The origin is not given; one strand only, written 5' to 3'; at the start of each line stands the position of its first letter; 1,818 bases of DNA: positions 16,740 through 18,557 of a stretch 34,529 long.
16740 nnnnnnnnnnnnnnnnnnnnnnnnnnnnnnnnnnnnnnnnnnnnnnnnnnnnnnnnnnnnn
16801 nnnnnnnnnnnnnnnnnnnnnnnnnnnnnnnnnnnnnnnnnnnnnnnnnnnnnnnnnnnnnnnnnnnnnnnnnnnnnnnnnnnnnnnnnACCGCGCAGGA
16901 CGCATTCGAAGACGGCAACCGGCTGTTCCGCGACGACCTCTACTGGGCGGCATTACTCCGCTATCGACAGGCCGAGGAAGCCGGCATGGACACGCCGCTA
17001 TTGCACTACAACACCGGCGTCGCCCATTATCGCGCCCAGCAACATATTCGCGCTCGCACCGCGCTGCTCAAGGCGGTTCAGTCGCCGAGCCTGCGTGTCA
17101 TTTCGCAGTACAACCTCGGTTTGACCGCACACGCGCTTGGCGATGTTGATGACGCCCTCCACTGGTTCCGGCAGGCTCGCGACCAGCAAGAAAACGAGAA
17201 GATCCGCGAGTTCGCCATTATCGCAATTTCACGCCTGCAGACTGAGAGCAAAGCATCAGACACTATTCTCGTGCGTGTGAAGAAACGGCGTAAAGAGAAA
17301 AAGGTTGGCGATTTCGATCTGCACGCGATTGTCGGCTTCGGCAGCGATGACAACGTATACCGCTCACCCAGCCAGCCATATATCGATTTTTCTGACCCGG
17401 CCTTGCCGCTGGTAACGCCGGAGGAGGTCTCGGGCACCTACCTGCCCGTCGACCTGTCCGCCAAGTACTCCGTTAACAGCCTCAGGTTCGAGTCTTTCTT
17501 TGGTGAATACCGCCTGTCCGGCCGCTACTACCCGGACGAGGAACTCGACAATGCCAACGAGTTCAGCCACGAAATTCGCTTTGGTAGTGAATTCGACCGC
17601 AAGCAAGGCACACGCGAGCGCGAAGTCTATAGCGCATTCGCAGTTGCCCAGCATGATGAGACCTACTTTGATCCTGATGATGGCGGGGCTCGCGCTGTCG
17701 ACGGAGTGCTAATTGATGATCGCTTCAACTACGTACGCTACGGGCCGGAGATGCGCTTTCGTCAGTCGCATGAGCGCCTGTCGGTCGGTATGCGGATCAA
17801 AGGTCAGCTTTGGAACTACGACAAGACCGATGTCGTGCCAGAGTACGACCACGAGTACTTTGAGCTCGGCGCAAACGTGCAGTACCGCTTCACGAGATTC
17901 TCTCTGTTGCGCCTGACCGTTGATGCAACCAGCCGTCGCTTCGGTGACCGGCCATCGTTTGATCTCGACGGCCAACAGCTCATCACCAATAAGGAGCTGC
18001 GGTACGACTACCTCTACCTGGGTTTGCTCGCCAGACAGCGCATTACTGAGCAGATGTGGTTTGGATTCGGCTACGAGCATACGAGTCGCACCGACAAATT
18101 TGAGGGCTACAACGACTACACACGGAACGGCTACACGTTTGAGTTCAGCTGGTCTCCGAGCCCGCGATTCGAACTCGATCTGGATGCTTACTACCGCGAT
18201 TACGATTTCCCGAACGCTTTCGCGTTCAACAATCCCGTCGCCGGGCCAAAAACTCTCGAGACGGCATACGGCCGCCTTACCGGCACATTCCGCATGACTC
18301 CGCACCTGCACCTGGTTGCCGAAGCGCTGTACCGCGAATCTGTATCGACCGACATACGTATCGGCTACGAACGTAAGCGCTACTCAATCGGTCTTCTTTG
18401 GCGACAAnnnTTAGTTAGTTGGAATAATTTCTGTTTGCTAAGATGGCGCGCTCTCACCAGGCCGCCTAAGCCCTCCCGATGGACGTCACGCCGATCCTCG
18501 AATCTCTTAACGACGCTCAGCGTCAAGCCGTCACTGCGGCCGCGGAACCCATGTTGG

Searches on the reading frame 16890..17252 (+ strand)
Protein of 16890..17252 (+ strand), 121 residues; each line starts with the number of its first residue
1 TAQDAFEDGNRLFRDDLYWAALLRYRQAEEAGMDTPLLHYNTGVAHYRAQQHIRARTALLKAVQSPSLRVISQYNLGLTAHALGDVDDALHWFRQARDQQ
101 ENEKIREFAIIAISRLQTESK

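Call 82: search_solved_structures(query=window:16890-17252:+, max_evalue=1, show_alignments=4)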
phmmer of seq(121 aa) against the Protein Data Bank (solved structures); distinct sequences matched with E-value up to 1: 63 (the best 60 are shown).
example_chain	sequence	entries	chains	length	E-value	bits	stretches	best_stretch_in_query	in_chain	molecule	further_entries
9qhb_A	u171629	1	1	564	2.4e-26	95.2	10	6-98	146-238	Engineered tetratricopeptide repeat protein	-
8bu0_A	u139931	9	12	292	5.2e-15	58.7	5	6-98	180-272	Consensus tetratricopeptide repeat protein | Crystal structure of an 8-repeat consensus TPR superhelix with Zinc. | Monomer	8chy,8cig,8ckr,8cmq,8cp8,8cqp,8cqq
9qhc_A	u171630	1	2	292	4e-14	55.8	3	6-98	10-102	Engineered tetratricopeptide repeat protein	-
8ch0_A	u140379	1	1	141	3.3e-08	36.8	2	38-98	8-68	Consensus tetratricopeptide repeat protein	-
2fo7_A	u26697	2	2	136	5.5e-08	36.1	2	6-98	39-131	SYNTHETIC CONSENSUS TPR PROTEIN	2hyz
5hrz_A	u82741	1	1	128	9.4e-07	32.1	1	2-102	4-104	TPR domain protein 1na0C3_3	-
6vl6_A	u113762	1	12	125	1.7e-06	31.3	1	2-97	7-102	T33_dn2A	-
1na0_A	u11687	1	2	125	1.9e-06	31.1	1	6-102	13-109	designed protein CTPR3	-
8ye5_A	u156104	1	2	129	3.4e-06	30.3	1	7-104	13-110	TmrC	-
2wqh_A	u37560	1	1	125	3.9e-06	30.1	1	9-102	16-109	CTPR3Y3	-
2dba_A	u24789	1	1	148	5.1e-05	26.5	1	6-109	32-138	Smooth muscle cell associated protein-1, isoform 2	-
1na3_A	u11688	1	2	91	8.6e-05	25.8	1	40-102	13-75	designed protein CTPR2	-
6v8e_A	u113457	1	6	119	0.00017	24.8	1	9-102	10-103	Designed protein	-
8ump_A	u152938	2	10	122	0.0002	24.6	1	5-107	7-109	T33-ml35-redesigned-TPR-domain-fold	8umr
6t3h_A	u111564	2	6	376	0.00024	24.3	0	38-98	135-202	Response regulator aspartate phosphatase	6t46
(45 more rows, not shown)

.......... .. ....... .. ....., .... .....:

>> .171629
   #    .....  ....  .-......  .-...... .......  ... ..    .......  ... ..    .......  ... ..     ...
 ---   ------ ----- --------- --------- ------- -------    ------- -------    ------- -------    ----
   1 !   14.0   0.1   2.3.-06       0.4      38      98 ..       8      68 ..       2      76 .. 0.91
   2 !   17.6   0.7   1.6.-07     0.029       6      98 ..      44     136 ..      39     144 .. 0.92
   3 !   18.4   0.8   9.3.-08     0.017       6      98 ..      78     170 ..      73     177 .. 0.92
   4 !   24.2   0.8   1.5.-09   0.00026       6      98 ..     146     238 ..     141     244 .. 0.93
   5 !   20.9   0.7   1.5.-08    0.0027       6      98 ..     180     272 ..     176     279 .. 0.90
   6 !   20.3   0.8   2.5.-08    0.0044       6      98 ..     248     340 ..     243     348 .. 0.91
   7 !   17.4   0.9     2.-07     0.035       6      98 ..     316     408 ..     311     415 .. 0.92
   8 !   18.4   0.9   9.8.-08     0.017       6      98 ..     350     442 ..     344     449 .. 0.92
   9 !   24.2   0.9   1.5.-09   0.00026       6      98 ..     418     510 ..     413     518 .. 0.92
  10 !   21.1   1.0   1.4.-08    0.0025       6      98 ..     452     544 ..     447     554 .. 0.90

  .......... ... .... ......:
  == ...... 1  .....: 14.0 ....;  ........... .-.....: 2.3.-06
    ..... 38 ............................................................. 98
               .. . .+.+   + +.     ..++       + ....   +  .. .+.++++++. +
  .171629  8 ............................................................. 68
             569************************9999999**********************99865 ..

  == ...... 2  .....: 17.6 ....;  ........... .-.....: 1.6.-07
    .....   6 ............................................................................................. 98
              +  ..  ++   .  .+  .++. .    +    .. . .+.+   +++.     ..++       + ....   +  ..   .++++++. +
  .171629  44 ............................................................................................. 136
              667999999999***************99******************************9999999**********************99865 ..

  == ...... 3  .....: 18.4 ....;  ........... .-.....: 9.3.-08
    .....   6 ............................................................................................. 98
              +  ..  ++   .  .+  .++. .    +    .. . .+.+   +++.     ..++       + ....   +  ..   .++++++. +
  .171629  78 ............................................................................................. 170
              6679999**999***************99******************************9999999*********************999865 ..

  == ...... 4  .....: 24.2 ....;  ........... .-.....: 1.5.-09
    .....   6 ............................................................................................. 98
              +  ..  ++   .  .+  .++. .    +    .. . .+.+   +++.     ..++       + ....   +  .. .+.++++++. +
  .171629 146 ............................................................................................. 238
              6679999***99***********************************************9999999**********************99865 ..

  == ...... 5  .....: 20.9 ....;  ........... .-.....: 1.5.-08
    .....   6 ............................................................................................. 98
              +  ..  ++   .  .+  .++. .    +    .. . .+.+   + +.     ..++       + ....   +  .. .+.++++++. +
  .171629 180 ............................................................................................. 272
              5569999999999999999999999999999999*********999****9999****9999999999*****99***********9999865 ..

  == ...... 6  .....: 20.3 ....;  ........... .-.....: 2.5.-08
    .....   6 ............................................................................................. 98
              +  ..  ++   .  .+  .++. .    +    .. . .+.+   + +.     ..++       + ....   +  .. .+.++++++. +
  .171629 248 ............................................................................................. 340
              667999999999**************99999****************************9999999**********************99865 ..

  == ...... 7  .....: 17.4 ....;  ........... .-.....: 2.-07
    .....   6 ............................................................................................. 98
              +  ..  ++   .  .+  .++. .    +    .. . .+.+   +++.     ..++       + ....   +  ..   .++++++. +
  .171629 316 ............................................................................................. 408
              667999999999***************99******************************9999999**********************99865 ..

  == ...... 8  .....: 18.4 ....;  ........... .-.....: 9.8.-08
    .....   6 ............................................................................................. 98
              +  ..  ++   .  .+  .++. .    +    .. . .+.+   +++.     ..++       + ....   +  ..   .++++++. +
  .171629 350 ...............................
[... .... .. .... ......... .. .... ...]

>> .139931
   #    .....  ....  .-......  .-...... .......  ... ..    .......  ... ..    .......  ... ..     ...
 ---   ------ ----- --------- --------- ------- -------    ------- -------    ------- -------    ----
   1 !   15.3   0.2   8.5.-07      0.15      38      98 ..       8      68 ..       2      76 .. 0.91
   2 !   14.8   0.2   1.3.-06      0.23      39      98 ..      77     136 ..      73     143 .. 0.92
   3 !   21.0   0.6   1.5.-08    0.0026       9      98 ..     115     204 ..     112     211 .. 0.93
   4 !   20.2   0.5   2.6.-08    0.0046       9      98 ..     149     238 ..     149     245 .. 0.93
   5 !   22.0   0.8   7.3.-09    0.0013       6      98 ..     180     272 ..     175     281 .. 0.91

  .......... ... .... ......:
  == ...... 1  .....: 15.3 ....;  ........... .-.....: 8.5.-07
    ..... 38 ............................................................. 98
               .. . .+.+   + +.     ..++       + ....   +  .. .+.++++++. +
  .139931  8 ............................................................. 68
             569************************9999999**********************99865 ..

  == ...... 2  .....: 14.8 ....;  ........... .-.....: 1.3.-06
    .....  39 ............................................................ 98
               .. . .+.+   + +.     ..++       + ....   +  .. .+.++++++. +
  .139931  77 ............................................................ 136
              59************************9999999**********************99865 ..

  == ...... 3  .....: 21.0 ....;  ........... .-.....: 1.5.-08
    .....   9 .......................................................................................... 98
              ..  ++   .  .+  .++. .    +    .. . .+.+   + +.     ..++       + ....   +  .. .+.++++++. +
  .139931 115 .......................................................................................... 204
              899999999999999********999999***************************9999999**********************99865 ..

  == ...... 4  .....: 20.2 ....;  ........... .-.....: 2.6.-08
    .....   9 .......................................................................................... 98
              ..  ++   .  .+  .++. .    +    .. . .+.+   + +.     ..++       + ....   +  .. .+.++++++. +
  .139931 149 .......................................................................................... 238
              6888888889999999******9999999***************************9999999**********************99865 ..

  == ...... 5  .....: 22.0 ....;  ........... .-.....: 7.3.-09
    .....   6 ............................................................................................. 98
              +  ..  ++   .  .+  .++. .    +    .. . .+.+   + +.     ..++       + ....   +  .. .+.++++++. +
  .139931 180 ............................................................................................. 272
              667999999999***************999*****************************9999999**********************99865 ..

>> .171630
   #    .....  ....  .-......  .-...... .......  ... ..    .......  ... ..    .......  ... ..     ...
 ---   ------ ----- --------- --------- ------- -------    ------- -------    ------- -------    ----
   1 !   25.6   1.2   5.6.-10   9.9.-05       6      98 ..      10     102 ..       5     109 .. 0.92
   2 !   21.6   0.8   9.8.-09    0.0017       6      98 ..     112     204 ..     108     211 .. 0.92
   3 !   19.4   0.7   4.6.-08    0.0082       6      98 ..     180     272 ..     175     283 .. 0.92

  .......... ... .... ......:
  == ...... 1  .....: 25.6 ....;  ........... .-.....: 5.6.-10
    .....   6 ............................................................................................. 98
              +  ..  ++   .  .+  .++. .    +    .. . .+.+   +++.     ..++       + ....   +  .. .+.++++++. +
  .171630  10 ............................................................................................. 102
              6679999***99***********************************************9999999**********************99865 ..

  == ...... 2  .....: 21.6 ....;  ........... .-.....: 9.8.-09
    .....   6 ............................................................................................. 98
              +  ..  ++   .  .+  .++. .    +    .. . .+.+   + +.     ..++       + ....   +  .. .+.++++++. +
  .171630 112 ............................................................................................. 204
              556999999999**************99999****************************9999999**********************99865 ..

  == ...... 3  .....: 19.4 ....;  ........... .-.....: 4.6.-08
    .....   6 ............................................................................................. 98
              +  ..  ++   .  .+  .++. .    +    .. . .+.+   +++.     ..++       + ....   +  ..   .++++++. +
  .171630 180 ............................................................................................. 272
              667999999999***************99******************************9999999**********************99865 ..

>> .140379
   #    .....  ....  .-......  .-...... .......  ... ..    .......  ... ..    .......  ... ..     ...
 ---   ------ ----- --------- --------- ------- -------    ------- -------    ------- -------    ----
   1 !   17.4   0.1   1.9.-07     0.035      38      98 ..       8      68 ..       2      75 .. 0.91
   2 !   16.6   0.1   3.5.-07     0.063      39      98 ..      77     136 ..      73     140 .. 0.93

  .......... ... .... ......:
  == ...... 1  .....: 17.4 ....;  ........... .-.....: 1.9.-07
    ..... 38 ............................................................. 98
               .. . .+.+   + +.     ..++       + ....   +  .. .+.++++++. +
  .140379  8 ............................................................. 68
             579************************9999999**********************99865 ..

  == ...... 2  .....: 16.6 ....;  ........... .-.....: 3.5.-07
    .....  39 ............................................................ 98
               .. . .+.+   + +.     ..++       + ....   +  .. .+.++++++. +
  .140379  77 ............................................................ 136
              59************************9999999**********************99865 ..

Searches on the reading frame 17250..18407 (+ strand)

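Call 19: search_protein_families(library=pfam, proteins=[window:17250-18407:+], max_evalue=10)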
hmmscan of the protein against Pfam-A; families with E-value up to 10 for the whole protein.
window:17250-18407:+ (386 aa): 1 family
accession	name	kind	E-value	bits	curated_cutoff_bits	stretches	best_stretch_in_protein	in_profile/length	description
PF13505.12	OMP_b-brl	-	0.042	14.5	28.7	1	188-301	66-173/175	Outer membrane protein beta-barrel domain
